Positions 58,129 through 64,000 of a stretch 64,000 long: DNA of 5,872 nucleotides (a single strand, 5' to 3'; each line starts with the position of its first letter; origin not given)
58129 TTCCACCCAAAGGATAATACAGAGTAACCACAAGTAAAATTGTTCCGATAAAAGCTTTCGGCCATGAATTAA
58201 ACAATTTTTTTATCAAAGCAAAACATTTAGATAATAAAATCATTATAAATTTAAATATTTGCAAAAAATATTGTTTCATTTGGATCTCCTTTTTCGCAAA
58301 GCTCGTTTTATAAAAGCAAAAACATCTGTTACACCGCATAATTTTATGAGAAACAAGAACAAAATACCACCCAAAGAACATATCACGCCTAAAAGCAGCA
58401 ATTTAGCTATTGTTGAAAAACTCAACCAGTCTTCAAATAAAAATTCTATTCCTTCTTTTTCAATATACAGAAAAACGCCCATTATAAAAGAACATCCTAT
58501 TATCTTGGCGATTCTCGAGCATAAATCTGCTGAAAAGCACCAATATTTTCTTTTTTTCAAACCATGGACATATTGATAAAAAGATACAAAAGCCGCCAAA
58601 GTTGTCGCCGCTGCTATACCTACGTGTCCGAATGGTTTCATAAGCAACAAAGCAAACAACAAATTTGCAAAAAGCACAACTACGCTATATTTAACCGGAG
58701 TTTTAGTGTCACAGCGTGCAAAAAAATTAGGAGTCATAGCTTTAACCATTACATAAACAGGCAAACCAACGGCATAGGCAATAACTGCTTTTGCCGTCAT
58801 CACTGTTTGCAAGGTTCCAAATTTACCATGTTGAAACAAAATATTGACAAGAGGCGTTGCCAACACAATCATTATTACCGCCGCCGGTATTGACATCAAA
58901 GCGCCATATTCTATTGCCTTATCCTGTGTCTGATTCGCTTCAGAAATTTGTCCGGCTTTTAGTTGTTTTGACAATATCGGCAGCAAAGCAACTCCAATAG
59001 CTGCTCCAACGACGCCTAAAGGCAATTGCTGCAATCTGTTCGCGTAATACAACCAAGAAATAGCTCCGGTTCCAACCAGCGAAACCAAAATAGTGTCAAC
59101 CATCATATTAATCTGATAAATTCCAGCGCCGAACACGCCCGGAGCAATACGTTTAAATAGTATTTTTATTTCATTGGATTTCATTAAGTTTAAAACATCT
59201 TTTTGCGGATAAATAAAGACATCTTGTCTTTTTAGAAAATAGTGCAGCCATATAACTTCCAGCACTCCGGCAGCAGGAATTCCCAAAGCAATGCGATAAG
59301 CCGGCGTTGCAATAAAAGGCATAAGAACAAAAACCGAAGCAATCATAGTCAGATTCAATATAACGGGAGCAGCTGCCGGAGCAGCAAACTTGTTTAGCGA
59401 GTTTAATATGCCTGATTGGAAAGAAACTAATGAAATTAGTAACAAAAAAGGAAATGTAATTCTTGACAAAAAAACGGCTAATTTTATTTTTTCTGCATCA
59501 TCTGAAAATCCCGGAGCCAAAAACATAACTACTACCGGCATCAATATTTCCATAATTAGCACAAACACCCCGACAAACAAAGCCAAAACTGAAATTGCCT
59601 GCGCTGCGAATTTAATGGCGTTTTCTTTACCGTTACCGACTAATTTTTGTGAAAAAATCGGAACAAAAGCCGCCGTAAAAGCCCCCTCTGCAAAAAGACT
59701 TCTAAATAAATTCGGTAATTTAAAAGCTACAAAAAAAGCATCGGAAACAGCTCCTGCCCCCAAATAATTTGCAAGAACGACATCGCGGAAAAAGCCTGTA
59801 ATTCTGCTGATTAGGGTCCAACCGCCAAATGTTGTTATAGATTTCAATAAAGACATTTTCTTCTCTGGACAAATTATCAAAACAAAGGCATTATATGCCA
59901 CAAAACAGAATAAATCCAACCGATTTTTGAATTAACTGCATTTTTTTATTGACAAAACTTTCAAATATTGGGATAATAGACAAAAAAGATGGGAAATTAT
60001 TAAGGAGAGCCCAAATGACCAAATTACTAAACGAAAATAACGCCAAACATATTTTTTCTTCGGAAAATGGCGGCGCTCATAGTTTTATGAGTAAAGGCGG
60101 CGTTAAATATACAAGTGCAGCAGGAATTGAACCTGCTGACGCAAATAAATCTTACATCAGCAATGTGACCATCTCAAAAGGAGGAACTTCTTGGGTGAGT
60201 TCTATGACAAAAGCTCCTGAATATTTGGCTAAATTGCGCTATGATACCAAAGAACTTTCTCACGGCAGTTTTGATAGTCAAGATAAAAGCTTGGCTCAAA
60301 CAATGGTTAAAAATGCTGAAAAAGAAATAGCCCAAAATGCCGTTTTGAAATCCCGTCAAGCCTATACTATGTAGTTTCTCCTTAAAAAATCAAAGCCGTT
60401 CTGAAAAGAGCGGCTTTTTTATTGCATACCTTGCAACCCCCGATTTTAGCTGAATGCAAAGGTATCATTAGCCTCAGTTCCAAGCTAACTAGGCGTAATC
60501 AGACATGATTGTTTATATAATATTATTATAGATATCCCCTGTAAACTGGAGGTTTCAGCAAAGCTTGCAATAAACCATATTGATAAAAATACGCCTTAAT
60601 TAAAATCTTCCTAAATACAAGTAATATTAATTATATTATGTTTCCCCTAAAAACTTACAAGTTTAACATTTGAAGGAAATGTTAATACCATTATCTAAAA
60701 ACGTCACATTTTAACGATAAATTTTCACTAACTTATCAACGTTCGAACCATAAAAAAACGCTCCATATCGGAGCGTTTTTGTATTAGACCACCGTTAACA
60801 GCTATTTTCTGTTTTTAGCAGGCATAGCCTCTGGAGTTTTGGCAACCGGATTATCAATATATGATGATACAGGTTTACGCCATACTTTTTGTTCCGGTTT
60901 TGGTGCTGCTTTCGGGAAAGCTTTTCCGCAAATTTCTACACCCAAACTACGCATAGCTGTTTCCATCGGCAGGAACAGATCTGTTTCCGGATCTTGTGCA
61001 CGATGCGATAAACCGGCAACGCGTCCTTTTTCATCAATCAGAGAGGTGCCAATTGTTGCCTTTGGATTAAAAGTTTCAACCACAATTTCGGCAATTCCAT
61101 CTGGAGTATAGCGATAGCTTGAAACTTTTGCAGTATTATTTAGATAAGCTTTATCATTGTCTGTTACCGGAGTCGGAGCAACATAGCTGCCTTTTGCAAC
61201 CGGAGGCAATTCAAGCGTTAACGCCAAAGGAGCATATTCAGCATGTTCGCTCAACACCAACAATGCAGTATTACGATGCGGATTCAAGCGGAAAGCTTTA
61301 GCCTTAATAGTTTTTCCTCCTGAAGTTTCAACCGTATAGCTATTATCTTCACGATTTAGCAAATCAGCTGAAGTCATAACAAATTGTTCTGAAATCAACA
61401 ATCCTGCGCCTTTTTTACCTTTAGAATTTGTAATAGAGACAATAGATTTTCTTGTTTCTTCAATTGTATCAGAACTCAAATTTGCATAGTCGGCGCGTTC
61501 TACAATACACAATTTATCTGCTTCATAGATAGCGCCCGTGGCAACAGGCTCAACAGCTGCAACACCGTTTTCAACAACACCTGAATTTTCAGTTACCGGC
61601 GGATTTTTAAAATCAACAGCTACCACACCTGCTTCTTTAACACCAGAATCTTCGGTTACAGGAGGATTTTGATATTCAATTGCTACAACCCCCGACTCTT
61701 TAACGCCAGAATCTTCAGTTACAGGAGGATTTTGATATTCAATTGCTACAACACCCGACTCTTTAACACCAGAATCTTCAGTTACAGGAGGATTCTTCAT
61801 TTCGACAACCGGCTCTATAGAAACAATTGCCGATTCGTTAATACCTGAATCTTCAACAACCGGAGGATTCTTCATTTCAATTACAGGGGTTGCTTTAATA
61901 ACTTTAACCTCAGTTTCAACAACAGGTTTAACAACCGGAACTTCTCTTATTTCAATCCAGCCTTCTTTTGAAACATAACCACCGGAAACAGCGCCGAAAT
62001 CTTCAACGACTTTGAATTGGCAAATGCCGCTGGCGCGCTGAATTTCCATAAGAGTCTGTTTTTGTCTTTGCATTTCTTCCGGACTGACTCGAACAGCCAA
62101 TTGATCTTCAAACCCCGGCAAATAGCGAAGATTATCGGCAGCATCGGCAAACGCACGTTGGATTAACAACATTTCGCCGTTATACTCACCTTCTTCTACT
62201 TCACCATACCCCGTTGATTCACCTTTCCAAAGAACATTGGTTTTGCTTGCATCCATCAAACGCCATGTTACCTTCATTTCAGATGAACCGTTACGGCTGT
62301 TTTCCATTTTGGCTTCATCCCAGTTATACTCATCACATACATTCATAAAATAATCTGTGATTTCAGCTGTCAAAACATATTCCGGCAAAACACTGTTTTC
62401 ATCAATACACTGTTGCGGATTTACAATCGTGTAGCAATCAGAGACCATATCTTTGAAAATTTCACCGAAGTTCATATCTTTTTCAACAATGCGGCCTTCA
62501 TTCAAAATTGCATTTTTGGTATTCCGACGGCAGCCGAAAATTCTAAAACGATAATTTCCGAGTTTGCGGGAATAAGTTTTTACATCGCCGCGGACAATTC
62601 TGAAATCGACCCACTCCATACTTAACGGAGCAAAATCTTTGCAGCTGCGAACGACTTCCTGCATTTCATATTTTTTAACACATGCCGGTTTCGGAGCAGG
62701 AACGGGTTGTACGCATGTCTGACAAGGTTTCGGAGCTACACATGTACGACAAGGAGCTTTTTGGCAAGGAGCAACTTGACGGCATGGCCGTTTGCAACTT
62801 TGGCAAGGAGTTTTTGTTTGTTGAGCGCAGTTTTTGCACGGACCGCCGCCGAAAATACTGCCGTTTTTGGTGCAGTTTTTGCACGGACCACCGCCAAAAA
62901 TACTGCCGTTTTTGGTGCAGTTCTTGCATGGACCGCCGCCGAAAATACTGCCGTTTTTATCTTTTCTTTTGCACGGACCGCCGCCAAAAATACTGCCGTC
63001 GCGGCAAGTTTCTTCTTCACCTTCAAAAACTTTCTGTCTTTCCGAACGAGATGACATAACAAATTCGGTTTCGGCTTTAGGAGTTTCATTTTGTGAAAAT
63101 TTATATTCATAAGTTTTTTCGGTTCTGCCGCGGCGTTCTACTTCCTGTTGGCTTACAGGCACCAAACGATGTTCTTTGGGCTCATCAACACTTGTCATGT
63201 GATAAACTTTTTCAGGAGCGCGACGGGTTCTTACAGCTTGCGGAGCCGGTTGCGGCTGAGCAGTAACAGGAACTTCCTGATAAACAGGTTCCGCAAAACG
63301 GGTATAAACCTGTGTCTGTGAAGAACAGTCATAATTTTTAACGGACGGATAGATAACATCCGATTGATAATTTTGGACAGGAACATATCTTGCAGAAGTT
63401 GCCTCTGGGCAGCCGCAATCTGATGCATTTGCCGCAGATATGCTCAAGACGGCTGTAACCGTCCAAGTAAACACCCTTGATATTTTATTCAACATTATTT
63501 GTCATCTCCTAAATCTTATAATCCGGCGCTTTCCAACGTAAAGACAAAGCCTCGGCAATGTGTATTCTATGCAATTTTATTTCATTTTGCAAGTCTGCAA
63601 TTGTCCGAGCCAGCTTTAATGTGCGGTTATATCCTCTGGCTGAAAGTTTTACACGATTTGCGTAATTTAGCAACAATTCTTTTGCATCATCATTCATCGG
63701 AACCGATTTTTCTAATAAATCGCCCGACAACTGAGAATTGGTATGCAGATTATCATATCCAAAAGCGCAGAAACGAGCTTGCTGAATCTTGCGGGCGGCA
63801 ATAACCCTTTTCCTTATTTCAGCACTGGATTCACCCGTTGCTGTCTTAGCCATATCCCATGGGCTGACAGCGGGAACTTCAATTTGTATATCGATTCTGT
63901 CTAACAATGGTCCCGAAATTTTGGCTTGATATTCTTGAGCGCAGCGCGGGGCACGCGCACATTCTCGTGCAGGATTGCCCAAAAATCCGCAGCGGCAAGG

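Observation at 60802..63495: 897-aa secreted protein with two different in-frame tandem-repeat arrays and a degenerate trypsin-like C-terminal domain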

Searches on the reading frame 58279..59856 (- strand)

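Call 24: search_protein_families(library=pfam, proteins=[window:58279-59856:-], max_evalue=0.001)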
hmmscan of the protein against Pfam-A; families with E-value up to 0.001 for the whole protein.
window:58279-59856:- (526 aa): 2 families
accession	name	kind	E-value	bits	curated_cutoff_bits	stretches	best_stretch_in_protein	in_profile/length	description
PF03023.19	MurJ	-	7.1e-110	368.1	27.4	1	28-466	1-432/451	Lipid II flippase MurJ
PF01554.23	MatE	-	1e-06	29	24.9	1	246-402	8-159/161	MatE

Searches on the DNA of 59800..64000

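Call 23: search_rna_families(source=window, start=59800, end=64000, threshold=evalue, max_evalue=1)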
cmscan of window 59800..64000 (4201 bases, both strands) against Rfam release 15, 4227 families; matches with E-value up to 1: 3.
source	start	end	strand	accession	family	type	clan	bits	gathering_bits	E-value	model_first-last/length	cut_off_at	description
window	60750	60815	-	RF01859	Phe_leader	Cis-reg; leader;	-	23.9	55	0.86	1-125/125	no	Phenylalanine leader peptide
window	60359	60430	+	RF00519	suhB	Gene; sRNA;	CL00108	20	41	0.77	1-77/77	no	Makes More Granules Regulator RNA (mmgR)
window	61922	61995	-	RF02207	WT1-AS_5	Gene; lncRNA;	-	18.5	80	0.39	1-79/79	no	WT1 antisense RNA conserved region 5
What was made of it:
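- Tried and rejected: The AT-rich 3' region holds no known RNA family (call 23).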

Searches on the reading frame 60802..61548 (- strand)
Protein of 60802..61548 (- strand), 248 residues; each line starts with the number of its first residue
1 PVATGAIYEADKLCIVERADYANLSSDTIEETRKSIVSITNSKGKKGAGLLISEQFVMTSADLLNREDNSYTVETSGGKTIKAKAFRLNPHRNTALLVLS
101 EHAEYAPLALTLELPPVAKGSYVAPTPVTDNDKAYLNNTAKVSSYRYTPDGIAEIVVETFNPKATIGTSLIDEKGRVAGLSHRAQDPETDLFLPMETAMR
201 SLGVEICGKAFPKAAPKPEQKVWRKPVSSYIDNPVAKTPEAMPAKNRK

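Call 7: search_protein_families(library=pfam, proteins=[window:60802-61548:-], max_evalue=10)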
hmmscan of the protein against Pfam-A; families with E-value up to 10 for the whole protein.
window:60802-61548:- (248 aa): 3 families
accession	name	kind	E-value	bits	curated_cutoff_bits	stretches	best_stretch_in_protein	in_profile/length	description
PF13365.12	Trypsin_2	-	2e-05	25.8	27.6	1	47-180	1-144/144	Trypsin-like peptidase domain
PF02736.25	Myosin_N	-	0.16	12.3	27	1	62-84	19-41/45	Myosin N-terminal SH3-like domain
PF00089.32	Trypsin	-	0.22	11.8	20.6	1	35-116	14-111/220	Trypsin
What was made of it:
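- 60925..61530 (-): Catalytically dead S1C/HtrA-like domain, aa 656-857. Pfam Trypsin_2 E 2e-5 (call 7).
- Closest known: HtrA/DegP/DegS/HtrA1 and MarP. Same: Weak Trypsin_2 profile match (call 7).
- Checked: The C-terminal 248 aa match Pfam Trypsin_2 at E 2e-5, 25.8 bits, just under the gathering score of 27.6 (call 7).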

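Call 15: search_solved_structures(query=A4, max_evalue=10, show_alignments=3)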
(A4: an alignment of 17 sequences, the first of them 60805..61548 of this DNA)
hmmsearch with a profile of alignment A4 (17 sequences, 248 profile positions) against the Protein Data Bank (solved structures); distinct sequences matched with E-value up to 10: 27.
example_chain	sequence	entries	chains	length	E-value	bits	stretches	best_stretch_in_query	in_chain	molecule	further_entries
6z0e_A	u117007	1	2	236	0.015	17.9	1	45-182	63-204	Serine protease HTRA1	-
6z0x_A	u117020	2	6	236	0.016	17.8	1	46-182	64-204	Serine protease HTRA1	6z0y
3tjo_A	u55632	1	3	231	0.017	17.7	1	45-110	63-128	Serine protease HTRA1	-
7sjo_A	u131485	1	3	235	0.017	17.7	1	45-111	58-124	Serine protease HTRA1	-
8sdm_A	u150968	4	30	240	0.018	17.6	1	45-110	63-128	Serine protease HTRA1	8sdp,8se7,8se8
7sjn_A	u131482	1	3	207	0.019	17.6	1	45-110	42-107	Serine protease HTRA1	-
3nwu_A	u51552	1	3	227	0.024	17.2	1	45-109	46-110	Serine protease HTRA1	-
3tjn_A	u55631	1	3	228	0.025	17.2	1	45-109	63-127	Serine protease HTRA1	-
3num_A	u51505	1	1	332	0.037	16.6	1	45-110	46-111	Serine protease HTRA1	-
3nzi_A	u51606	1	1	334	0.053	16.1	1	45-108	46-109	Serine protease HTRA1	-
8f0a_A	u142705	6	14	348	0.098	15.2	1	47-182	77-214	Periplasmic serine endoprotease DegP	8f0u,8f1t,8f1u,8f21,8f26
6jjk_A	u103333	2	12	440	0.14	14.7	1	47-182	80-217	Periplasmic serine endoprotease DegP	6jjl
1ky9_A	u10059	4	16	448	0.14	14.7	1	47-182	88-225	PROTEASE DO | Periplasmic serine endoprotease DegP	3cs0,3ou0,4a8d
6jjo_A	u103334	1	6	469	0.15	14.6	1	47-182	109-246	Periplasmic serine endoprotease DegP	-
3mh4_A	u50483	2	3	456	0.15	14.6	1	47-182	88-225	Protease do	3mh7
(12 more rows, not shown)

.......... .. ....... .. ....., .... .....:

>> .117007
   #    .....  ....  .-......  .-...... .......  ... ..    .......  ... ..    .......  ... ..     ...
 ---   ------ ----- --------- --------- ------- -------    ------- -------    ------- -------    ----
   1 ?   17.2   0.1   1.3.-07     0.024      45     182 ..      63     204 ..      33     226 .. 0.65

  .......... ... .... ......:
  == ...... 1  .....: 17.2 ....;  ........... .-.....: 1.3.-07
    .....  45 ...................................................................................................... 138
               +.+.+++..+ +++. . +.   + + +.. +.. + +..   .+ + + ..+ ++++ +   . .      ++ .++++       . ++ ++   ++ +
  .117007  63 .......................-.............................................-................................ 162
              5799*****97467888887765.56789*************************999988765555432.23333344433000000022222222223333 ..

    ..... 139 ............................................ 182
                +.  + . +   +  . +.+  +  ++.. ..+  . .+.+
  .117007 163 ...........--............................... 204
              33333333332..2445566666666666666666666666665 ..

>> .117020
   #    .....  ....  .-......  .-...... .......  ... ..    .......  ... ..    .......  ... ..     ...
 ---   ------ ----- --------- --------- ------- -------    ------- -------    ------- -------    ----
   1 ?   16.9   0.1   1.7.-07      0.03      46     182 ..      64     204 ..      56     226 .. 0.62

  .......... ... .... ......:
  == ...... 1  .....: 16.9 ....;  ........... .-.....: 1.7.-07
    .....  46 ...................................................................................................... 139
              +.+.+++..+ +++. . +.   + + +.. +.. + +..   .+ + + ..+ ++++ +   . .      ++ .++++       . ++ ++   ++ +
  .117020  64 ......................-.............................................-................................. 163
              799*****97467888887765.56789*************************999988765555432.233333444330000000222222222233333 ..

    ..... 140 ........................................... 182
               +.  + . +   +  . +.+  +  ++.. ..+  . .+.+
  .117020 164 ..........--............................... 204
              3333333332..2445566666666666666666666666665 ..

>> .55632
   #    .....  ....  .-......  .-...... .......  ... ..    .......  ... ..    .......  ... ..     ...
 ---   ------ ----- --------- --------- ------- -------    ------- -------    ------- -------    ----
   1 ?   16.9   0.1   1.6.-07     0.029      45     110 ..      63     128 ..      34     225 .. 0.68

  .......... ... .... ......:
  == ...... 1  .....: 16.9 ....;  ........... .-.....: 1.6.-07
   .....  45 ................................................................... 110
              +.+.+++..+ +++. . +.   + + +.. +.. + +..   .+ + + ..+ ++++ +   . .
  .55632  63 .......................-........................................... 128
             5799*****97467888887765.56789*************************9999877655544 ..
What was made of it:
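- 60925..61530 (-): PDB profile alignment to HTRA1 (call 15).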

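Call 27: predict_structure(alignment_id=A4)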
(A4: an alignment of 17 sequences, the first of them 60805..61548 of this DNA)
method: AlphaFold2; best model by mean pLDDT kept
length: 248 residues; sequences in the alignment: 17
mean_pLDDT: 76.8   pTM: 0.73
mean pLDDT of the five models: 76.8, 75.2, 74.5, 74.3, 72.4
residues with pLDDT >= 90: 73; 70-90: 97; 50-70: 37; < 50: 41
segments of 3 or more residues with pLDDT < 50: 1-10, 210-227, 229-234, 236-239
pLDDT, mean of each block of 10 residues (from residue 1): 41 62 70 90 91 91 88 90 91 92 84 88 79 76 88 87 86 91 78 91 70 46 48 48 54
secondary structure, 60 per line:
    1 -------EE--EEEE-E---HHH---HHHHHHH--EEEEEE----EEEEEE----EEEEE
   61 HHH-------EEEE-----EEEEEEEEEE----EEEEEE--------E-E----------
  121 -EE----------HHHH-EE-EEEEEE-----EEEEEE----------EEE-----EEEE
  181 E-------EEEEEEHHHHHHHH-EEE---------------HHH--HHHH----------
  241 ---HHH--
elements in order: E12-15 H27-33 E36-41 E46-51 E56-60 E71-74 E80-89 E94-99 H134-137 E142-147 E153-158 E169-171 E177-181 E189-194 H195-202 E204-206 H227-230
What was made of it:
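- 60925..61530 (-): Model pLDDT 77 (call 27).
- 60805..60924 (-): Conserved basic C-terminal tail, aa 858-897 (pI 10.3), ending ................ Low pLDDT, so likely disordered (call 27).
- On HtrA proper (DegP/DegQ/DegS/HtrA1): The tail after the protease-like domain is 40 aa and is predicted to be disordered (call 27).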

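Call 30: fold_search(model_id=the predicted structure, library=pdb)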
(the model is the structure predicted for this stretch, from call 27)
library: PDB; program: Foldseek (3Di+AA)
matches with E <= 10: 1756; with E <= 0.001: 940
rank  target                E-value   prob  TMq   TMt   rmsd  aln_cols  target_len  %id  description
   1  3k6z_B                2.8e-10  1.00  0.57  0.70   7.4       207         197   22  Crystal structure of Rv3671c protease, inactive form (released 2010-10-13)
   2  8se7_F                8.4e-10  1.00  0.57  0.70   5.0       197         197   17  HTRA-1 PDSA bound to CKP 1A8 (released 2024-07-03)
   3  8k2y_A                1.8e-09  1.00  0.56  0.49   3.3       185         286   20  Crystal structure of MucD (released 2023-11-29)
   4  8se7_E                1.8e-09  1.00  0.54  0.74   4.6       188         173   19  HTRA-1 PDSA bound to CKP 1A8 (released 2024-07-03)
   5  6z0e_B                1.8e-09  1.00  0.56  0.72   4.7       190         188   19  HtrA1 inactive protease domain S328A with CARASIL mutation R274Q (released 2021-05-19)
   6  7vge_C                1.9e-09  1.00  0.52  0.69   5.4       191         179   18  Structure of the PDZ deleted variant of HtrA2 protease (S306A) (released 2022-06-01)
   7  8se8_L                2.3e-09  1.00  0.55  0.68   5.4       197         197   20  HTRA-1 PD/SA bound to CKP 1G10 (released 2024-07-03)
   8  3lt3_A                2.7e-09  1.00  0.58  0.70   7.7       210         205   23  Crystal structure of Rv3671c from M. tuberculosis H37Rv, Ser343Ala mutant, inactive form (released 2010-11-03)
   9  8sdp_C                2.7e-09  1.00  0.55  0.70   4.8       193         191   19  HTRA-1 PDSA bound to CKP 3A7 (released 2024-07-03)
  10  3lgv_D                2.8e-09  1.00  0.56  0.68   6.2       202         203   14  H198P mutant of the DegS-deltaPDZ protease (released 2010-08-25)
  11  7sjy_A                2.8e-09  1.00  0.55  0.45   3.7       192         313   17  Crystal structure of Clostridium thermocellum RsgI9 S1C-NTF2 bi-domain (released 2022-03-02)
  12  3nwu_C                2.8e-09  1.00  0.53  0.70   5.1       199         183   18  Substrate induced remodeling of the active site regulates HtrA1 activity (released 2011-02-23)
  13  5to0                  2.8e-09  1.00  0.52  0.45   6.6       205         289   16  HTRA2 S276C mutant (released 2017-10-25)
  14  2qf0_E                3.1e-09  1.00  0.57  0.71   5.2       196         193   13  Structure of the delta PDZ truncation of the DegS protease (released 2007-12-11)
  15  5to1                  3.5e-09  1.00  0.52  0.45   6.2       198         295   17  HtrA2 exposed (L266R, F303A) mutant (released 2017-10-25)
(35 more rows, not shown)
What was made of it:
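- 60925..61530 (-): Foldseek E 3e-10 (call 30).
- On Peptidase S1C / Pfam Trypsin_2 (PF13365): Foldseek hits to Rv3671c, HtrA1, MucD, DegS and DegP at E 3e-10 to 1e-8, TM 0.57/0.70 (calls 27, 30).
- Closest known: HtrA/DegP/DegS/HtrA1 and MarP. Same: Same chymotrypsin-like double-barrel fold (Foldseek E 3e-10 to 1e-8, TM up to 0.58/0.74; call 30).
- Closest known: S1C-like sensor domain of Clostridium thermocellum anti-sigma factor RsgI9. Same: It is a direct structural hit (rank 11, E 2.8e-9, TM 0.55; call 30).
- Checked: The AlphaFold model of the C-terminal domain (pLDDT 77) matches Rv3671c, HtrA1, MucD, DegS and DegP at E about 1e-9 to 3e-10, TM 0.57/0.70 (calls 27, 30).
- The C-terminal model matches HtrA-family structures at E 3e-10 (call 30).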
